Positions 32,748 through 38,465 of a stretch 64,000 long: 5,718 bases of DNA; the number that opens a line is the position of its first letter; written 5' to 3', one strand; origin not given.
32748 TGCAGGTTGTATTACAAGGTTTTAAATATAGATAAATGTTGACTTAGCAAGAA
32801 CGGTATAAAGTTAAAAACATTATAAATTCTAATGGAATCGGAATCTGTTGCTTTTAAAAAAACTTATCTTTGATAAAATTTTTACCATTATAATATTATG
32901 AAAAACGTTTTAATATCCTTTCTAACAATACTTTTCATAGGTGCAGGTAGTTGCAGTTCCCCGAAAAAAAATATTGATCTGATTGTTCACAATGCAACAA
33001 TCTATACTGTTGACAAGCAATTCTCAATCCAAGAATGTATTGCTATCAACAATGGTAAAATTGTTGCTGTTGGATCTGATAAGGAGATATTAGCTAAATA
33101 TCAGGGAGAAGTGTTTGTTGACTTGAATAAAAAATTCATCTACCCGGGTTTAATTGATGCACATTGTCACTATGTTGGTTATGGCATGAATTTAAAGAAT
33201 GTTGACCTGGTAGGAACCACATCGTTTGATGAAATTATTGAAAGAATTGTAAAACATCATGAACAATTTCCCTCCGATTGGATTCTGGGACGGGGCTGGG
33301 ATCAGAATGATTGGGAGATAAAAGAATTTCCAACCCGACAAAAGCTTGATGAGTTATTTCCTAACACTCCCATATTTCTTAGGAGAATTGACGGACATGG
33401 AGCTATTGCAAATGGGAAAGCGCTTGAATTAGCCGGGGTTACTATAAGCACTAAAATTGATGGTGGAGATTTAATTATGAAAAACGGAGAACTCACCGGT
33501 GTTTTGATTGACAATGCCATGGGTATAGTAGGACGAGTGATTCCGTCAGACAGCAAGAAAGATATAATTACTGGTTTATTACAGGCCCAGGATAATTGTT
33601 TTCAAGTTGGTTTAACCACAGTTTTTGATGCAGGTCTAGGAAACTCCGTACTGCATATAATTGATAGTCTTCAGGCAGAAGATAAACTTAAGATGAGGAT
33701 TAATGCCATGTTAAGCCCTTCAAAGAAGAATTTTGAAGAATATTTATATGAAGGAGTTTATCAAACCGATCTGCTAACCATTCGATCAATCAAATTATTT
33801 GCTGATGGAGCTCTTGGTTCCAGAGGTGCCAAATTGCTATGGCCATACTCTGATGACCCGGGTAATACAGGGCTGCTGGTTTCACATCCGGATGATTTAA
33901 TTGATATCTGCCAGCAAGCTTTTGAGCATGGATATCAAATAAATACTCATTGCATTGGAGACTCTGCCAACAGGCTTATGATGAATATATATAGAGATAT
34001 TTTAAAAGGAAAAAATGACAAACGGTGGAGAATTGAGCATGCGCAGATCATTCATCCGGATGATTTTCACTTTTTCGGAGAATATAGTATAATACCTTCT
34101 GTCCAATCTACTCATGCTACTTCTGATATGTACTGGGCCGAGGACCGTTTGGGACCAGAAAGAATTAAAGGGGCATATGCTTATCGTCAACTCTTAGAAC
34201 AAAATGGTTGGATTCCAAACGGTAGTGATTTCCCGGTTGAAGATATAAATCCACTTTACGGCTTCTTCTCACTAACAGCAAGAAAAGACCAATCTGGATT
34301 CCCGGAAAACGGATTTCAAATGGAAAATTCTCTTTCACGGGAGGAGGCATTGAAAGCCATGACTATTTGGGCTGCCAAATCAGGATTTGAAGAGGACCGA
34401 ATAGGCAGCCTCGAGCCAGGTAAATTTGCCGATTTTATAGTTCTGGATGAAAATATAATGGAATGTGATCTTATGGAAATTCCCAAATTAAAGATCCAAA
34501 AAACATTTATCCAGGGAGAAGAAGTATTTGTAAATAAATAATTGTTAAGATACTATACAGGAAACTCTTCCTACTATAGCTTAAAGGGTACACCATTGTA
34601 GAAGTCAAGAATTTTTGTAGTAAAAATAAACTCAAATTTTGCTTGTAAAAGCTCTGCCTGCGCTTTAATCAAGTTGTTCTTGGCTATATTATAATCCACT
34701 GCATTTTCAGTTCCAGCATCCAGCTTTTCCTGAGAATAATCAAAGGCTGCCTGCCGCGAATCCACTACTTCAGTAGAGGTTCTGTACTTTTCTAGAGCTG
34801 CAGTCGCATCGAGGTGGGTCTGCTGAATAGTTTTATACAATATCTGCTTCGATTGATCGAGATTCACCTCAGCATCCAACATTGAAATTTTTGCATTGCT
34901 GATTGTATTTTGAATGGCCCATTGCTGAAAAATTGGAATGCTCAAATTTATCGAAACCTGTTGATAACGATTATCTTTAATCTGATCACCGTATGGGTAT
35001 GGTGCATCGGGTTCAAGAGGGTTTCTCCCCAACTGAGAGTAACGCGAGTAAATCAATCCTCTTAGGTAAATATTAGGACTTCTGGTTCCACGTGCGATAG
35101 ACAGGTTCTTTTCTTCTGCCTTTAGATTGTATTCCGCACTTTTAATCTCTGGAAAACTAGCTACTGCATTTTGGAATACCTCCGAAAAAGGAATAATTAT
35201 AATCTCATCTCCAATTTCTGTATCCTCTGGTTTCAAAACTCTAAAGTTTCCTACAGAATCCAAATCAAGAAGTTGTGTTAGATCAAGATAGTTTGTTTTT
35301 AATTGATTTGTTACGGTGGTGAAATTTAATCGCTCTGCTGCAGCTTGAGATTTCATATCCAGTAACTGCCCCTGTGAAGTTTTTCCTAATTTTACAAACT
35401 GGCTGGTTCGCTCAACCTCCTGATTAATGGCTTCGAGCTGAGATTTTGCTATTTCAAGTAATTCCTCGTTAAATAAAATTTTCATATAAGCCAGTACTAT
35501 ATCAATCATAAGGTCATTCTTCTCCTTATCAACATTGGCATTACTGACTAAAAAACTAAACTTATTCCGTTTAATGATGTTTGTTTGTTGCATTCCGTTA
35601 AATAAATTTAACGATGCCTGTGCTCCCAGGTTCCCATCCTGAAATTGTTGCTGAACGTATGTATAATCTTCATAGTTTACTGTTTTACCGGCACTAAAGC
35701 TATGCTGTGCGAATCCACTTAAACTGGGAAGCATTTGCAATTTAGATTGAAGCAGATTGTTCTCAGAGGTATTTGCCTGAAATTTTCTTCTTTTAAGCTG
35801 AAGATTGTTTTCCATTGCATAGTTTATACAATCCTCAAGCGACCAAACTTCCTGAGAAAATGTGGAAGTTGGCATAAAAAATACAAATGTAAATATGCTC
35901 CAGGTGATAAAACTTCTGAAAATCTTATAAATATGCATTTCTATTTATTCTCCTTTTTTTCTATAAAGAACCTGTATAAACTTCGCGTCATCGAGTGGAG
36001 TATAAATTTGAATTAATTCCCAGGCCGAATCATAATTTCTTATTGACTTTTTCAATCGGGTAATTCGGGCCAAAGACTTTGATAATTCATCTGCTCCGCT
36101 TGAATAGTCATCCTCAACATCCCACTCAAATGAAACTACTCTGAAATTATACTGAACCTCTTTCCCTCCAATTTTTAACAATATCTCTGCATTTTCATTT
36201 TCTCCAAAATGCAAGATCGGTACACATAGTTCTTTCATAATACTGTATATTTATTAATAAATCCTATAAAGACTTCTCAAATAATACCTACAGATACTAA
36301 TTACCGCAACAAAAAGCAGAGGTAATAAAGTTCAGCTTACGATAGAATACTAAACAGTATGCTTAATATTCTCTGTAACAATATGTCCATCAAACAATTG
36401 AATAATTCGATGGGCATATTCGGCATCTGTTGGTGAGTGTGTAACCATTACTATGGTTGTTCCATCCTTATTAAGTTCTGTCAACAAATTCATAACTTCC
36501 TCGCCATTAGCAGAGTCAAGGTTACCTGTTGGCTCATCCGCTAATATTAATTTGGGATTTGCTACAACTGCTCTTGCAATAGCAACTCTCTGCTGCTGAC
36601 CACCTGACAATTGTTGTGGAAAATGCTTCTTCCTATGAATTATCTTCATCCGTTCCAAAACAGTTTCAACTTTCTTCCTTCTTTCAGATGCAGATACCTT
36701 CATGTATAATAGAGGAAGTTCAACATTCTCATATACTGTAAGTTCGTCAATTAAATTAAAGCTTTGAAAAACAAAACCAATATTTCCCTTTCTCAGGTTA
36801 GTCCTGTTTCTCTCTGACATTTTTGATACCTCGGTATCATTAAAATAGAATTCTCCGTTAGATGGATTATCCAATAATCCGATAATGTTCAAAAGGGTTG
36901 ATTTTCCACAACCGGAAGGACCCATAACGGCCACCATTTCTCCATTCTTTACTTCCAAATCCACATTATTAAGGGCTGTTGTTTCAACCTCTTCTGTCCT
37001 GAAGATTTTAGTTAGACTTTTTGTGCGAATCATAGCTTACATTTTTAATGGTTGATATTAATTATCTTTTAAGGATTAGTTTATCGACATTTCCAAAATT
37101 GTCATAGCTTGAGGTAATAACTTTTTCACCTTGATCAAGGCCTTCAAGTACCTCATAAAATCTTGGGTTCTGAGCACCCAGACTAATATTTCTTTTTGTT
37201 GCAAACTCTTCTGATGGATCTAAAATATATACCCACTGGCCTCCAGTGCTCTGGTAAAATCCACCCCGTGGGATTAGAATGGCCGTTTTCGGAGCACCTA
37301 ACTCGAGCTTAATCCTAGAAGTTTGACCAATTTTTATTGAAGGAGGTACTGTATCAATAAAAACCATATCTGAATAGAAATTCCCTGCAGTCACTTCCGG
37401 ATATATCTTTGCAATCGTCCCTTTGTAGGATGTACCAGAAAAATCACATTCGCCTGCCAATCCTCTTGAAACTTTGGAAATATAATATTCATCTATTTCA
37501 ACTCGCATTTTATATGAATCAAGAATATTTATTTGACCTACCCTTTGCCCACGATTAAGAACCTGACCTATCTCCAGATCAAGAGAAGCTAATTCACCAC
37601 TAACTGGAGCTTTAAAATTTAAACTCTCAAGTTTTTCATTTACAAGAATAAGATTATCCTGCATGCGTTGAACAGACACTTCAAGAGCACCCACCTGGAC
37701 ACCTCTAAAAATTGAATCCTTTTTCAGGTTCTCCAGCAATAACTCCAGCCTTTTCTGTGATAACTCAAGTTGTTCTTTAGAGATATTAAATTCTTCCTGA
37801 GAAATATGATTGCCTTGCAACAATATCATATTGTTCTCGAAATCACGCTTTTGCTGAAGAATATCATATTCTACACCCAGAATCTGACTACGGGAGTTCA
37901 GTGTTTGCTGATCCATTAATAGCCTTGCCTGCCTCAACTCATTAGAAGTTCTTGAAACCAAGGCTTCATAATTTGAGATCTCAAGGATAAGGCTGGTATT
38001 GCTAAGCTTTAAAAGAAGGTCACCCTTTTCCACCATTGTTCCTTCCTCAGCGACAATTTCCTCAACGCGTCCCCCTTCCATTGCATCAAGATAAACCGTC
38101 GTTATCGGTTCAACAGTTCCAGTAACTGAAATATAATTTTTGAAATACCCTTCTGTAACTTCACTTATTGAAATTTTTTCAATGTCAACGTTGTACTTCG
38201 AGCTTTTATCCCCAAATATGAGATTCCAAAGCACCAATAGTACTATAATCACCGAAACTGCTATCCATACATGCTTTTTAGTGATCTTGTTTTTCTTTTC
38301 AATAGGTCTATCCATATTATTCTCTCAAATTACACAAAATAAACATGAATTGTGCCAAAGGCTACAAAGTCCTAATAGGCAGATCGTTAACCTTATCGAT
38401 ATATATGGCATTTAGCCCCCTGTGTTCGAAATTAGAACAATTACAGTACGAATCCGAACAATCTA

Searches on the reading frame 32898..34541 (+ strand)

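Call 14: search_protein_families(library=ncbifam, proteins=[window:32898-34541:+])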
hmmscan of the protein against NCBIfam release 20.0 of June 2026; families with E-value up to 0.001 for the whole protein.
window:32898-34541:+ (547 aa): 42 families (the best 25 are shown)
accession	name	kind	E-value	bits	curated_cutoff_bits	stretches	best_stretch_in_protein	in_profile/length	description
NF006056.0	PRK08204.1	subfamily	2.2e-16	59.7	391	2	461-519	324-382/449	hypothetical protein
NF006549.0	PRK09045.1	equivalog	3.8e-13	48.9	540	2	22-92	4-76/444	TRZ/ATZ family hydrolase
NF006689.0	PRK09237.1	equivalog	9.9e-13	47.4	371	1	25-107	2-82/383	amidohydrolase/deacetylase family metallohydrolase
NF006679.0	PRK09228.1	subfamily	3e-12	46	351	1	43-93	29-80/433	guanine deaminase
TIGR01224.1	hutI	equivalog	6.3e-12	45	298.15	2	45-96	3-53/377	imidazolonepropionase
NF005540.0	PRK07203.1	equivalog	6.4e-12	44.8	444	1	28-93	2-69/444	putative aminohydrolase SsnA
TIGR02967.1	guan_deamin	equivalog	1.1e-11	44.4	375.4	1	46-95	7-57/401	guanine deaminase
TIGR03314.1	Se_ssnA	subfamily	9.6e-11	41.2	455.5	1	28-93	1-68/441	putative selenium metabolism protein SsnA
NF005211.0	PRK06687.1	equivalog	4e-10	39.1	703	1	480-517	335-372/419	TRZ/ATZ family protein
NF011990.0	PRK15446.2-6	subfamily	3e-09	36.1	233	1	28-93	3-67/390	alpha-D-ribose 1-methylphosphonate 5-triphosphate diphosphatase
TIGR01178.1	ade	equivalog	3.3e-09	35.7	472.5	1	27-91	1-58/552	adenine deaminase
NF051886.1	XaaProDiPepCaul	equivalog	5.8e-09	35.4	500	1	45-94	18-66/398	Xaa-Pro dipeptidase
NF005557.0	PRK07228.1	equivalog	3.9e-08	32.4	522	1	28-93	3-66/445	5'-deoxyadenosine deaminase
NF006055.0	PRK08203.1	equivalog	4.2e-08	32.1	532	1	27-92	6-71/455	8-oxoguanine deaminase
NF058539.1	ergo_uti2_ErtD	equivalog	4.3e-07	29.2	650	1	39-92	12-62/449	hydantoin-5-propionate amidohydrolase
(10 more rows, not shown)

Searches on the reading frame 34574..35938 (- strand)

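Call 14: search_protein_families(library=ncbifam, proteins=[window:34574-35938:-])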
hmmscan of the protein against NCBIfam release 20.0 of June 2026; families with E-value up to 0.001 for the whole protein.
window:34574-35938:- (454 aa): 4 families
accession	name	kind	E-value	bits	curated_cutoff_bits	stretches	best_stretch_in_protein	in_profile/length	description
TIGR01844.1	type_I_sec_TolC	subfamily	6.5e-31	107.7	225.15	1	33-441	4-390/414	TolC family outer membrane protein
NF007002.0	PRK09465.1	equivalog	4.1e-14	52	495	1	324-440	299-415/460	outer membrane channel protein TolC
TIGR01845.1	outer_NodT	subfamily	1e-13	51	210.05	2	34-299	59-320/460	efflux transporter outer membrane subunit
NF052390.1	efflux_OMP_AbuO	equivalog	8.6e-12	44.5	700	2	321-440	303-422/447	multidrug efflux outer membrane protein AbuO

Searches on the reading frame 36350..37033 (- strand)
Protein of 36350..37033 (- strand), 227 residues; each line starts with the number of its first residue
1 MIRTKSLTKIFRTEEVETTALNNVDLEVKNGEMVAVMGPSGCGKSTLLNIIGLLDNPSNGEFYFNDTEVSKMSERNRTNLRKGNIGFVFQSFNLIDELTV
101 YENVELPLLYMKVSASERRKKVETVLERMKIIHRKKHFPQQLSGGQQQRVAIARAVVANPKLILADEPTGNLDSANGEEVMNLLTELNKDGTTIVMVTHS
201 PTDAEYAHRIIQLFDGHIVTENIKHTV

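Call 14: search_protein_families(library=ncbifam, proteins=[window:36350-37033:-])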
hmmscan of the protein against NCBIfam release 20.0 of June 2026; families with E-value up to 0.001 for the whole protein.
window:36350-37033:- (227 aa): 191 families (the best 25 are shown)
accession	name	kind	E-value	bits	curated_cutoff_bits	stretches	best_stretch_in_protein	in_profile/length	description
NF038007.1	ABC_ATP_DarD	equivalog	6.7e-84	280.7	375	1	1-218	1-218/218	darobactin export ABC transporter ATP-binding protein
TIGR03608.1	L_ocin_972_ABC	subfamily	2e-71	239.7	254.85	1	9-213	6-206/206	putative bacteriocin export ABC transporter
TIGR02211.1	LolD_lipo_ex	equivalog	9.4e-68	228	307.75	1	1-219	1-220/221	lipoprotein-releasing ABC transporter ATP-binding protein LolD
NF007826.0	PRK10535.1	equivalog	1.6e-66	224.9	966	1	4-222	7-225/648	macrolide ABC transporter ATP-binding protein/permease MacB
TIGR02673.1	FtsE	equivalog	2.2e-65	220.3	264.85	1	1-216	1-213/214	cell division ATP-binding protein FtsE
TIGR02982.1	heterocyst_DevA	subfamily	4.1e-61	206.4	295.8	1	2-218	2-219/220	ABC exporter ATP-binding subunit, DevA family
NF007879.0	PRK10584.1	equivalog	1.3e-60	205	336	1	4-220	9-226/228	putative ABC transporter ATP-binding protein YbbA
NF008639.0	PRK11629.1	equivalog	3.1e-60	203.5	360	1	2-221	7-227/234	lipoprotein-releasing ABC transporter ATP-binding protein LolD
NF040933.2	ABC_arch_GlcV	equivalog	4.3e-59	200.2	450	1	2-218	3-220/357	glucose ABC transporter ATP-binding protein GlcV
TIGR02315.1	ABC_phnC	equivalog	7.7e-54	182.7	266.1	1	1-222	1-228/243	phosphonate ABC transporter ATP-binding protein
TIGR03265.1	PhnT2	equivalog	1.1e-52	179.5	457.7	1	15-218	15-213/353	putative 2-aminoethylphosphonate ABC transporter ATP-binding protein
TIGR00968.1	3a0106s01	subfamily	1.4e-49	168.7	342.75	1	17-219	12-210/237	sulfate ABC transporter ATP-binding protein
TIGR02314.1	ABC_MetN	equivalog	4e-49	167.5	499.7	1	1-200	1-200/343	methionine ABC transporter ATP-binding protein MetN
NF007027.0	PRK09493.1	equivalog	8.6e-49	166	379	1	1-220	1-216/240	glutamine ABC transporter ATP-binding protein GlnQ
NF008428.0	PRK11264.1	equivalog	1e-47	162.5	406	1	1-221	3-225/250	L-cystine ABC transporter ATP-binding protein TcyN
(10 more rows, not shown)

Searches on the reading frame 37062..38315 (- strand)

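Call 14: search_protein_families(library=ncbifam, proteins=[window:37062-38315:-])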
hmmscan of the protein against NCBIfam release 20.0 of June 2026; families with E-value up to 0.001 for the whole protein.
window:37062-38315:- (417 aa): 15 families
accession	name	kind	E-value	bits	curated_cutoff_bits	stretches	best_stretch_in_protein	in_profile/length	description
NF038010.1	ABC_adapt_DarC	equivalog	3.2e-51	174.3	450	1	5-410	2-411/417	darobactin export ABC transporter periplasmic adaptor subunit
TIGR01730.1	RND_mfp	subfamily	1.3e-35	122.9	94.9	2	208-403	111-309/322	efflux RND transporter periplasmic adaptor subunit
TIGR00999.1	8a0102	subfamily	4.4e-17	62.1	319.3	1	135-402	19-265/271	CzcB/NccB family metal efflux transporter periplasmic adaptor subunit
TIGR00998.1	8a0101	subfamily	1.1e-14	54.1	390.8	1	81-304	50-281/334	EmrA/EmrK family multidrug efflux transporter periplasmic adaptor subunit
NF008606.0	PRK11578.1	equivalog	1.1e-12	47.8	342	2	200-403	152-364/371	macrolide transporter subunit MacA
NF002939.0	PRK03598.1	equivalog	3.8e-10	39.5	393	1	62-306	34-282/332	secretion protein HlyD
NF008589.1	PRK11556.1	equivalog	5.2e-10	38.8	391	1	333-408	306-380/392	MdtA/MuxA family multidrug efflux RND transporter periplasmic adaptor subunit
NF045904.1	RND-peri-MexE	equivalog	3.1e-09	36.2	714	1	36-127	26-117/390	multidrug efflux RND transporter periplasmic adaptor subunit MexE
TIGR01843.1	type_I_hlyD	subfamily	6.8e-09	35.2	208.65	1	78-250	48-219/422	HlyD family type I secretion periplasmic adaptor subunit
NF033138.2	RND-peri-MexC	equivalog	1.6e-07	30.8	625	1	333-405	289-361/375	MexC family multidrug efflux RND transporter periplasmic adaptor subunit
NF007785.0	PRK10476.1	equivalog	1.6e-07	30.5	376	1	74-259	49-236/347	multidrug transporter subunit MdtN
NF011715.0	PRK15136.1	equivalog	0.0003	19.5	563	1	81-196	69-180/390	multidrug efflux MFS transporter periplasmic adaptor subunit EmrA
NF006079.0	PRK08225.1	equivalog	0.00063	19.7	95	0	78-104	43-69/70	acetyl-CoA carboxylase biotin carboxyl carrier protein subunit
NF000272.2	OqxA_adapt_sub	exception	0.00088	18.3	835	0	320-402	284-365/391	multidrug efflux RND transporter periplasmic adaptor subunit OqxA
NF007132.1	PRK09578.1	equivalog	0.00089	18.1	512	0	332-403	293-363/396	MexX/AxyX family multidrug efflux RND transporter periplasmic adaptor subunit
